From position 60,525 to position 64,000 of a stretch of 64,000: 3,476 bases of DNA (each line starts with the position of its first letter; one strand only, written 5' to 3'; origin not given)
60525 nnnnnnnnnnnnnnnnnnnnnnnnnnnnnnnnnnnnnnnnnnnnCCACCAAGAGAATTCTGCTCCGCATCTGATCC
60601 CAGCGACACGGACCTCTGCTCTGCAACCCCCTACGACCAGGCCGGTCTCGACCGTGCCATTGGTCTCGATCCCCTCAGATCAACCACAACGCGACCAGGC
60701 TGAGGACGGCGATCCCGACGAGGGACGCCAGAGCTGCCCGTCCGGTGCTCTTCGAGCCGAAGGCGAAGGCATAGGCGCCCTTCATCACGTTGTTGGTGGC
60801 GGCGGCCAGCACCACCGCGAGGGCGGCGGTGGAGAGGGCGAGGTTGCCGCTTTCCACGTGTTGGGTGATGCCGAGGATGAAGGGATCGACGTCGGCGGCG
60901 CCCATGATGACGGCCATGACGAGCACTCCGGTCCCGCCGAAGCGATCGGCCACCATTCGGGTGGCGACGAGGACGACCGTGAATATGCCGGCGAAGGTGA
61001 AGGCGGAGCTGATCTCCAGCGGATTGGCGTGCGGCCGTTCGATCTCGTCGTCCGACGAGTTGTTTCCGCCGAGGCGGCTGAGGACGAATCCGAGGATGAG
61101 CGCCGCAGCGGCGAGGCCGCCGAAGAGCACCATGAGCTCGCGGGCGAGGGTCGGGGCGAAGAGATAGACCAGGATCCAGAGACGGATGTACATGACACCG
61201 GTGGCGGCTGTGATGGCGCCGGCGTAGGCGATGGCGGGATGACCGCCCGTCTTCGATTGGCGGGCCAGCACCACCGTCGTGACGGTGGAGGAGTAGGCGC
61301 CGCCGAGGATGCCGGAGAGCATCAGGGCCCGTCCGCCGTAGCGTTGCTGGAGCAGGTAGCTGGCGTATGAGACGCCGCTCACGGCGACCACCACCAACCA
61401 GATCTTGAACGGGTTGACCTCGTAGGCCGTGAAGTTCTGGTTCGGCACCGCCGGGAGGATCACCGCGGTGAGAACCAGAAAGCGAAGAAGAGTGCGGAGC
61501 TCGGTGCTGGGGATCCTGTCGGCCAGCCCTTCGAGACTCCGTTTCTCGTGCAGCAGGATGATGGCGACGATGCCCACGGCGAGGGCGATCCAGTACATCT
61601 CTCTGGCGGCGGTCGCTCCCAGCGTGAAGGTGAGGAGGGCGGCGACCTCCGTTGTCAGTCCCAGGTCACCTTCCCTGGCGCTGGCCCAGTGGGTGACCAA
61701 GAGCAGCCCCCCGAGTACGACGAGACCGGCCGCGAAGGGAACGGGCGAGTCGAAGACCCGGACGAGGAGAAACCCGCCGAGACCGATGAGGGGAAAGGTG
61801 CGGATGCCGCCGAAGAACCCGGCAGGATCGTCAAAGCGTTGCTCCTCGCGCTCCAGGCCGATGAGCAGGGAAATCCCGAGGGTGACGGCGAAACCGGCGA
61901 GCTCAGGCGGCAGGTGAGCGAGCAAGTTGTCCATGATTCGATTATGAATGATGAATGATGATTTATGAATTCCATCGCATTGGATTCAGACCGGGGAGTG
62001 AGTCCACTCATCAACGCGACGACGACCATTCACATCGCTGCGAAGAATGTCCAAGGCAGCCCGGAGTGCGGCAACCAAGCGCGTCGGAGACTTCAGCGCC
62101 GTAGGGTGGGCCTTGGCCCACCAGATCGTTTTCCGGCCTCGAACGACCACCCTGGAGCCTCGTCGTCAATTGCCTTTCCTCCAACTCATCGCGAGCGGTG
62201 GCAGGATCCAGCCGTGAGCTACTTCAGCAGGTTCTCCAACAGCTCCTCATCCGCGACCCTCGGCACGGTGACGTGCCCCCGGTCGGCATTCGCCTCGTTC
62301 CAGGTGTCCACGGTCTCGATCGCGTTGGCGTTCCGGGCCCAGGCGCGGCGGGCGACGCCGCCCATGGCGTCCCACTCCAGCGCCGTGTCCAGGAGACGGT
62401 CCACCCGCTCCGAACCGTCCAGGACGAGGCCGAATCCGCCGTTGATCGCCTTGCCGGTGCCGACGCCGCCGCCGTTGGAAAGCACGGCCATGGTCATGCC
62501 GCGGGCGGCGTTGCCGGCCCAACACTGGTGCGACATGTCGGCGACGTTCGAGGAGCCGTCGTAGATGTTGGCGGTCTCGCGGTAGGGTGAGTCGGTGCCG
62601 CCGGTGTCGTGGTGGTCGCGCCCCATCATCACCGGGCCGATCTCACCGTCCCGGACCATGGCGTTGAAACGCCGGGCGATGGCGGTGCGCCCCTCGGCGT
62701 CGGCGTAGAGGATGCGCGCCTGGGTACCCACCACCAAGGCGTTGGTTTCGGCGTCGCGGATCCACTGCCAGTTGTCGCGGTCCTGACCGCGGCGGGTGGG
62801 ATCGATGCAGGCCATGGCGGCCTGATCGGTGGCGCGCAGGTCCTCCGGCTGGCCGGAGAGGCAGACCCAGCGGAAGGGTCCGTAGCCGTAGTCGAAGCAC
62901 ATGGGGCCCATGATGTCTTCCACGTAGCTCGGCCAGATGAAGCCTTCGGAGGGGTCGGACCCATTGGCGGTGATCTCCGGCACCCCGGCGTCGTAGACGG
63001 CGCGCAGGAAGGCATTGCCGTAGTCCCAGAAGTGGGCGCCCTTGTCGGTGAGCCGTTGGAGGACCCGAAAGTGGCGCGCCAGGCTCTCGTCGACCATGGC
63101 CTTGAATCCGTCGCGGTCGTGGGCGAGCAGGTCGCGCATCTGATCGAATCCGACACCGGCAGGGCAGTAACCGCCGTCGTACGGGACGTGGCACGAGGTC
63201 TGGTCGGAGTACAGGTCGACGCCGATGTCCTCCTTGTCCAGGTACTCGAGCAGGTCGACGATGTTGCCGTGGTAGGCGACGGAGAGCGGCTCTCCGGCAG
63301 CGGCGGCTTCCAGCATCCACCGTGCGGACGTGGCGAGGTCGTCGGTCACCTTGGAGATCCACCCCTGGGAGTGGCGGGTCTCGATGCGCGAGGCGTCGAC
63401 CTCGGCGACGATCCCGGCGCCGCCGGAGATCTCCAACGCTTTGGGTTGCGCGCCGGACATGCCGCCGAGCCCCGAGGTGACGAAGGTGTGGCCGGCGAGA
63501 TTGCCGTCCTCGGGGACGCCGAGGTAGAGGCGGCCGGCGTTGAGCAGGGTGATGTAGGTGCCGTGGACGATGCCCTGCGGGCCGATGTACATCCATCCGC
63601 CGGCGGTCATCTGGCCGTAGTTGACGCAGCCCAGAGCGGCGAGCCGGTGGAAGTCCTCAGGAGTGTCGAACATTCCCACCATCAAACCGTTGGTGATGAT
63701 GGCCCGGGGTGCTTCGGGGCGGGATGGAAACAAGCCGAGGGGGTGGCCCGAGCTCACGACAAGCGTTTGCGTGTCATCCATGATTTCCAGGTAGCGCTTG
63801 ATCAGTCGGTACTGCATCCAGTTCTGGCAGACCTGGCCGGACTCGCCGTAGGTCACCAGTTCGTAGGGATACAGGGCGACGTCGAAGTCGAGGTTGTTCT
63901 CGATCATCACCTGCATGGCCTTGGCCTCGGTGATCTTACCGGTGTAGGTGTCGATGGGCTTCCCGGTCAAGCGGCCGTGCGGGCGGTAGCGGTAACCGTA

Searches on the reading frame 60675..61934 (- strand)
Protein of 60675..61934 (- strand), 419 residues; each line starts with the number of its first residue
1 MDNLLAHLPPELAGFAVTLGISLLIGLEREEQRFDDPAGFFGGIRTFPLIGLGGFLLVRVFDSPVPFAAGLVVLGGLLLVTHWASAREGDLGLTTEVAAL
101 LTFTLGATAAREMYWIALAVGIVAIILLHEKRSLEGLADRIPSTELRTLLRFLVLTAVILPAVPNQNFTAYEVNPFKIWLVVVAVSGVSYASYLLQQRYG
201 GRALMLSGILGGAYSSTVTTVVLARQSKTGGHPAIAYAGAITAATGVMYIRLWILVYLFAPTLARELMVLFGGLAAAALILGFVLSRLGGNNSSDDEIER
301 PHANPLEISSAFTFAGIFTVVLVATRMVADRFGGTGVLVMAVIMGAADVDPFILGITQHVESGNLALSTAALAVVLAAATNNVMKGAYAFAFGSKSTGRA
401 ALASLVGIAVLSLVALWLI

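Call 74: search_protein_families(library=pfam, proteins=[window:60675-61934:-], max_evalue=0.0001)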
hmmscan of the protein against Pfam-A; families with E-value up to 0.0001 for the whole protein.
window:60675-61934:- (419 aa): 2 families
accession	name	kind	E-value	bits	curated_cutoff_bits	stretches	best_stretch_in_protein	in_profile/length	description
PF13194.11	DUF4010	-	1.5e-50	172.3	30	1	183-393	1-210/210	Domain of unknown function (DUF4010)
PF02308.21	MgtC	-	3.8e-16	60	31.4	1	16-135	2-119/121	MgtC family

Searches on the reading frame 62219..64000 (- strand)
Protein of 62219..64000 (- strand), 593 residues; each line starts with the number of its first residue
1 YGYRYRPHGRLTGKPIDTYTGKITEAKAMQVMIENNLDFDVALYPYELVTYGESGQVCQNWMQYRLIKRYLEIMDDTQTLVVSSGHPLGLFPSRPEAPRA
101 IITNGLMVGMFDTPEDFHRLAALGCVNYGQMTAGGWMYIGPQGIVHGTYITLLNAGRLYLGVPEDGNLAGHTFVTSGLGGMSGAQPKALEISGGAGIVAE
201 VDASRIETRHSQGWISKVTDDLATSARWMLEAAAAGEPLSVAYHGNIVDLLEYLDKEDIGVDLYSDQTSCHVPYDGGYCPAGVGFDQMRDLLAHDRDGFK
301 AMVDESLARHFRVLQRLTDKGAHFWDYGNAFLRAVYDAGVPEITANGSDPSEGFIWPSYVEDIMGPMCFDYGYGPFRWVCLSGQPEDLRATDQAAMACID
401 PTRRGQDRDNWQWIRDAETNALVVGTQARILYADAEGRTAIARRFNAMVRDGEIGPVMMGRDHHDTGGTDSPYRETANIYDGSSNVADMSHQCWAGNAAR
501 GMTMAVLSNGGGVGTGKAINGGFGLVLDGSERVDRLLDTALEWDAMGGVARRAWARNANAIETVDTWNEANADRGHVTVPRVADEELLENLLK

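Call 74: search_protein_families(library=pfam, proteins=[window:62219-64000:-], max_evalue=0.0001)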
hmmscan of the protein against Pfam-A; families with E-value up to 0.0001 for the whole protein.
window:62219-64000:- (593 aa): 3 families
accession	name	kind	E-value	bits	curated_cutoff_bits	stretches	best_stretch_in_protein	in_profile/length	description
PF17392.7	Urocanase_C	-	4.6e-76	255.1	23.6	1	369-564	3-194/196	Urocanase C-terminal domain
PF01175.24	Urocanase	-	4.4e-75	252.3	23.2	1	140-363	1-209/209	Urocanase Rossmann-like domain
PF17391.7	Urocanase_N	-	5.5e-50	168.9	23.2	1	13-137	3-127/127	Urocanase N-terminal domain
